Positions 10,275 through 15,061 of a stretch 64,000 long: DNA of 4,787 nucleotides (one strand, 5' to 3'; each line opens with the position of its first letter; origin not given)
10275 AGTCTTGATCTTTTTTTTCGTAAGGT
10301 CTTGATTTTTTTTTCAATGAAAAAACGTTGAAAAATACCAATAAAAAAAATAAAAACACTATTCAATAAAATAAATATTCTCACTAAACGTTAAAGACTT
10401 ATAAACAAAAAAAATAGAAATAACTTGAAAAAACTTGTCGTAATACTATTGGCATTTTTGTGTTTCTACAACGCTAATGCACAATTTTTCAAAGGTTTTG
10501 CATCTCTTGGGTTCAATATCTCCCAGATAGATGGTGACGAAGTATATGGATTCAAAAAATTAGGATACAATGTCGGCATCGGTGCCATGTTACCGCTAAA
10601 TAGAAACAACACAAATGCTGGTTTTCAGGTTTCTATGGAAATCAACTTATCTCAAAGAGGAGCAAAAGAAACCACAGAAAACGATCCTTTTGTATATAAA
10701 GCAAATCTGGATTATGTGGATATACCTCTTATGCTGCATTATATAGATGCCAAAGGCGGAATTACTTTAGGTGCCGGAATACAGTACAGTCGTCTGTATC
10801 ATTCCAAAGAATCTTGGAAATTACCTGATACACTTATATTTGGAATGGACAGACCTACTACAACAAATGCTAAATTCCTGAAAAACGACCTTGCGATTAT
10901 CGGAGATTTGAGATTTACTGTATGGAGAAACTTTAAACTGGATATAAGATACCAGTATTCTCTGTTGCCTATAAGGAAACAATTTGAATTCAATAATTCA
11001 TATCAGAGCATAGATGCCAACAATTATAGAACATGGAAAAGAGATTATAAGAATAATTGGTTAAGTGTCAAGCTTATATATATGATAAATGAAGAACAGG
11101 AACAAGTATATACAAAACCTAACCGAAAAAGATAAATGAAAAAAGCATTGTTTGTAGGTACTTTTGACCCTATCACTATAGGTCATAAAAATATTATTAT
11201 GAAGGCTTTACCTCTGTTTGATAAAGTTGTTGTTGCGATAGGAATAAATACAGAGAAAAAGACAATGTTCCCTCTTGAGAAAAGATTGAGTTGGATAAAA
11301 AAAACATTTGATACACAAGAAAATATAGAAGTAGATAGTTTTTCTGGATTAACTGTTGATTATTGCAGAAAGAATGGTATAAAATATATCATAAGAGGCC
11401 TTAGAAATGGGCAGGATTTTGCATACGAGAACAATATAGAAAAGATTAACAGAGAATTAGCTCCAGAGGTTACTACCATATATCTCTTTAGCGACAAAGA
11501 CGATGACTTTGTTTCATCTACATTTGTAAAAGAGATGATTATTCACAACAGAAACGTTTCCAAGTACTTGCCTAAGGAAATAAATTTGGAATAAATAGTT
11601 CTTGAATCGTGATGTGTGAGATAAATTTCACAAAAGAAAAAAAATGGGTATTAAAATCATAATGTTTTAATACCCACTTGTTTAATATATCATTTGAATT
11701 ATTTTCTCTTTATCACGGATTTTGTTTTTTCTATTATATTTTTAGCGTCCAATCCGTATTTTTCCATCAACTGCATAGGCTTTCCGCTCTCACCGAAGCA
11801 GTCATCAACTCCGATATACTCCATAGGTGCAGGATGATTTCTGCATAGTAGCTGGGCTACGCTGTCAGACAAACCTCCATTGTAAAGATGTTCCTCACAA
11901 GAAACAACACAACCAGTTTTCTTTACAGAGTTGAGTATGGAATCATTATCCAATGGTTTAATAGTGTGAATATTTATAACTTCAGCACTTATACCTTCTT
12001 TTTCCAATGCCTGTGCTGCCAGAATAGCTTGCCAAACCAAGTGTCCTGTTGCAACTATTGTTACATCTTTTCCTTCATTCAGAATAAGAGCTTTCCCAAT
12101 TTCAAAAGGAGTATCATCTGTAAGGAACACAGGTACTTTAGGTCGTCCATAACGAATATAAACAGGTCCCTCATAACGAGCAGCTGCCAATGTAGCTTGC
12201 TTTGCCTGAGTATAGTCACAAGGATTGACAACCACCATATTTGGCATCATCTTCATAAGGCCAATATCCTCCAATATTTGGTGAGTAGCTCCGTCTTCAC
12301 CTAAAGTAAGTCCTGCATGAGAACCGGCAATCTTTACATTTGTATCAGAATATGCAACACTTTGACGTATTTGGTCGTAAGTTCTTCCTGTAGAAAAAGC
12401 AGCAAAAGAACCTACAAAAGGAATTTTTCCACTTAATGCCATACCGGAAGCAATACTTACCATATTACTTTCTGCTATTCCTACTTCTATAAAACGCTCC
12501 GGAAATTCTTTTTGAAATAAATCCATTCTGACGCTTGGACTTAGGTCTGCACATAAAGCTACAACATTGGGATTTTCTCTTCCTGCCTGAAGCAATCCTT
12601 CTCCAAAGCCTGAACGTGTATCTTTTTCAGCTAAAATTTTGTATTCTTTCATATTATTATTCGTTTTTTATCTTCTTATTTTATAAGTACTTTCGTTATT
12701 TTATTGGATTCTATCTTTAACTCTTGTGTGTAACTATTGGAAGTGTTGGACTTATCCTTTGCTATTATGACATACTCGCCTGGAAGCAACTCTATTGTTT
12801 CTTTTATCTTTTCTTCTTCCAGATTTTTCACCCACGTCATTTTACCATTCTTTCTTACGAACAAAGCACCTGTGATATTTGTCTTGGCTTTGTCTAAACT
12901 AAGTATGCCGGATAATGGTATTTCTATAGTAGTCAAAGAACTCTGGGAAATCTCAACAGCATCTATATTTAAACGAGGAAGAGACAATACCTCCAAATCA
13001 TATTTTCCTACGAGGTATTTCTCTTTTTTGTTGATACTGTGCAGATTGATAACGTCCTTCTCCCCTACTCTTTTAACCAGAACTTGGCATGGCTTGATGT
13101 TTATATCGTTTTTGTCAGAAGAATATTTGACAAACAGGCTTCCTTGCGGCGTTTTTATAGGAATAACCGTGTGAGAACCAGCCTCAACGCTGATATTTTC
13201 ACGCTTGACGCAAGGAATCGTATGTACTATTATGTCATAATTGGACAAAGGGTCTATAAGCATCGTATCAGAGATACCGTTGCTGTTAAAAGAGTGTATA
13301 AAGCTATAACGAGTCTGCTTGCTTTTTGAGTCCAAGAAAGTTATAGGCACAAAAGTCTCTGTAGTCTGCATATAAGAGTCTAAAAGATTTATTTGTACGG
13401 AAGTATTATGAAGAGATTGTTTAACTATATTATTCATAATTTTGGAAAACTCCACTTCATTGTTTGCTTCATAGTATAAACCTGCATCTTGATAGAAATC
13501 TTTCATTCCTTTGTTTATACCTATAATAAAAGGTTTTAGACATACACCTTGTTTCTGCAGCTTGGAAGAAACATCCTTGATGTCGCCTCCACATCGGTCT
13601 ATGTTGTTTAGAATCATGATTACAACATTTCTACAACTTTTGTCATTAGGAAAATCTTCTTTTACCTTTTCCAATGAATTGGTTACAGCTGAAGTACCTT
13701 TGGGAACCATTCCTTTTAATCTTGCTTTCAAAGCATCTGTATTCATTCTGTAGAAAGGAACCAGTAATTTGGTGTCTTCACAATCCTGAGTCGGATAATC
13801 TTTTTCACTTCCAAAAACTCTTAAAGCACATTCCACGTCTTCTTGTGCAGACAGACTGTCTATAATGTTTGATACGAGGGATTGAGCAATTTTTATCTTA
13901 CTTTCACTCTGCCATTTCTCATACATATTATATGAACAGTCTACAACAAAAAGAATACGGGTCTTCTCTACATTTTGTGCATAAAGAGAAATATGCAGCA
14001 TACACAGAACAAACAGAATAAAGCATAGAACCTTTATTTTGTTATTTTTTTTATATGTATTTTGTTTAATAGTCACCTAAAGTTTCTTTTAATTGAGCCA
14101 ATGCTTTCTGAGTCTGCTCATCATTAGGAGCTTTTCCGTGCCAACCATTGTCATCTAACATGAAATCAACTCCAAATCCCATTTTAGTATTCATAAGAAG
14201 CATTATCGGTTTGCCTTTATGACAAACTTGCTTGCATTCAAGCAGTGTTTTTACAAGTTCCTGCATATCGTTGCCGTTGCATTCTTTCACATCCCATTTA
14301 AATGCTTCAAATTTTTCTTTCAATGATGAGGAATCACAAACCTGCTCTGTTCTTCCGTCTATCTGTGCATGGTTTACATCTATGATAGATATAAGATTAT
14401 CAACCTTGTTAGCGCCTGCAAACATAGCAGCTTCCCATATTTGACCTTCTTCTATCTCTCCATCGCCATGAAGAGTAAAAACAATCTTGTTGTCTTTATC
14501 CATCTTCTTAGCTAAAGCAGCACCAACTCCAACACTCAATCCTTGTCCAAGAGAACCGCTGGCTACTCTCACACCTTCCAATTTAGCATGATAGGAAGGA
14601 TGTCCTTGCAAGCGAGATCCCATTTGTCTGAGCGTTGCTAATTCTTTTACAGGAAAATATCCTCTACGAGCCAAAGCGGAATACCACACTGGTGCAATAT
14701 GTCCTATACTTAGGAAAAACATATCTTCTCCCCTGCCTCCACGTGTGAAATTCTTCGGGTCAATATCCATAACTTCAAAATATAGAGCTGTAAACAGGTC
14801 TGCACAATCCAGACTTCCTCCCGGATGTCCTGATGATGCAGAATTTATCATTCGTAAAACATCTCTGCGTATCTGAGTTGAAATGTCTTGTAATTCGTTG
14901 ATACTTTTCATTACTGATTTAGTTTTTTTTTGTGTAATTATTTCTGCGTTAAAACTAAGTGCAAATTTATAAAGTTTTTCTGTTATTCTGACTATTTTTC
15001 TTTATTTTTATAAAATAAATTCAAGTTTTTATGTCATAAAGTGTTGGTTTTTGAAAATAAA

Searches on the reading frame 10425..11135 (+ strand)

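Call 57: search_protein_families(library=pfam, proteins=[window:10425-11135:+], max_evalue=0.00001)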
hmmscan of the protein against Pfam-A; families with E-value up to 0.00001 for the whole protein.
window:10425-11135:+ (236 aa): 2 families
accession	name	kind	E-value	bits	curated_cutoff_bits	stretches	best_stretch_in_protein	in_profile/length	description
PF13568.12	OMP_b-brl_2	-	5.7e-11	43.2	27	1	28-183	15-173/175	Outer membrane protein beta-barrel domain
PF13505.12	OMP_b-brl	-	3.1e-08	34.4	28.7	1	5-190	2-158/175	Outer membrane protein beta-barrel domain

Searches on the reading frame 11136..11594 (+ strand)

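Call 57: search_protein_families(library=pfam, proteins=[window:11136-11594:+], max_evalue=0.00001)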
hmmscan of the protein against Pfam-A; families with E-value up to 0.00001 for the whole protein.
window:11136-11594:+ (152 aa): 1 family
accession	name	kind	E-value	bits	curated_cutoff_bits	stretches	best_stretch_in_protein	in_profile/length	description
PF01467.32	CTP_transf_like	-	4.8e-22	79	21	1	5-133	1-132/133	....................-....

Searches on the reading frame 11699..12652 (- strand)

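Call 58: search_protein_families(library=pfam, proteins=[window:11699-12652:-], max_evalue=0.00001)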
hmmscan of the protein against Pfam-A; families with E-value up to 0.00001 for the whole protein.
window:11699-12652:- (317 aa): 3 families
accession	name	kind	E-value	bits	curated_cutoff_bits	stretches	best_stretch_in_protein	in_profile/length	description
PF02779.29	Transket_pyr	-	3.6e-43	147.7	27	1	10-174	3-173/174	Transketolase, pyrimidine binding domain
PF02780.25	Transketolase_C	-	1e-32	113.1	25.9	1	186-306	1-124/124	Transketolase, C-terminal domain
PF22613.1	Transketolase_C_1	-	6.8e-07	29.9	27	1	194-302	11-113/113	Transketolase-like TK C-terminal domain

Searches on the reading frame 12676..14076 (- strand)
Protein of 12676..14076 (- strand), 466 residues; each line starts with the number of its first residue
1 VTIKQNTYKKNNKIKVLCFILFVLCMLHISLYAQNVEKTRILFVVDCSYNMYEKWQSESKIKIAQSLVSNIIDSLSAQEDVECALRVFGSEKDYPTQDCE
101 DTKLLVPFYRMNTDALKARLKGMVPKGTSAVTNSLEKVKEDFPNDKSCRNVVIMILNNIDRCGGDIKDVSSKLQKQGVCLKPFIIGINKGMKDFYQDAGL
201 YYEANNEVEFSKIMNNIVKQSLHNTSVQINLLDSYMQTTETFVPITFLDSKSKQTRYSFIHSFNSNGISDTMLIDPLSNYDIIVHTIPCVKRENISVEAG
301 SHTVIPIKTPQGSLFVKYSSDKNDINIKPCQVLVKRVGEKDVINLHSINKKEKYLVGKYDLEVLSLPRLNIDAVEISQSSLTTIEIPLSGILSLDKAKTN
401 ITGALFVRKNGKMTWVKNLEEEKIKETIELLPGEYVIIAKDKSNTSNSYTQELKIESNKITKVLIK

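Call 58: search_protein_families(library=pfam, proteins=[window:12676-14076:-], max_evalue=0.00001)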
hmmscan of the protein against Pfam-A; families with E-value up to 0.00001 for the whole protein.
window:12676-14076:- (466 aa): 2 families
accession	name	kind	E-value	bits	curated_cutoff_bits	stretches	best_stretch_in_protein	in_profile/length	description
PF00092.34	VWA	-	2.3e-07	31.6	23.8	1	41-190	2-142/174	von Willebrand factor type A domain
PF13519.12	VWA_2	-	9e-06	26.7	27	0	41-155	1-103/107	von Willebrand factor type A domain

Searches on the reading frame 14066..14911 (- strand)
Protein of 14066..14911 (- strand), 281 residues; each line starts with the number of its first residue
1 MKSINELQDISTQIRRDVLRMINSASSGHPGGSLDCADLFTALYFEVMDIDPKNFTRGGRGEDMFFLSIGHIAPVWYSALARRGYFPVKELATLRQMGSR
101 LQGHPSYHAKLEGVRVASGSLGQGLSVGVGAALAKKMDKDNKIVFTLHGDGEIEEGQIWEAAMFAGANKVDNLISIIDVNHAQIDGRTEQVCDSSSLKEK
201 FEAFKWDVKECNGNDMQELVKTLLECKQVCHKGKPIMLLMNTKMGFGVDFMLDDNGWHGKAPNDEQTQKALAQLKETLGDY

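Call 58: search_protein_families(library=pfam, proteins=[window:14066-14911:-], max_evalue=0.00001)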
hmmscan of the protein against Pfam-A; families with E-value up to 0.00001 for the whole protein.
window:14066-14911:- (281 aa): 4 families
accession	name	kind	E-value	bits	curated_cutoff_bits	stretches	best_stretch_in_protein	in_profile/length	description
PF00456.26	Transketolase_N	-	5.1e-46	157.6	22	1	12-270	7-271/334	Transketolase, thiamine diphosphate binding domain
PF00676.26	E1_dh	-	1.3e-11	44.4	22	1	106-238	88-220/300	Dehydrogenase E1 component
PF13292.11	DXP_synthase_N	-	3e-09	37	21.2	1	4-228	15-223/274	1-deoxy-D-xylulose-5-phosphate synthase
PF09364.15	XFP_N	-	3.6e-08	33.1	23.7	1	111-225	132-246/364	XFP N-terminal domain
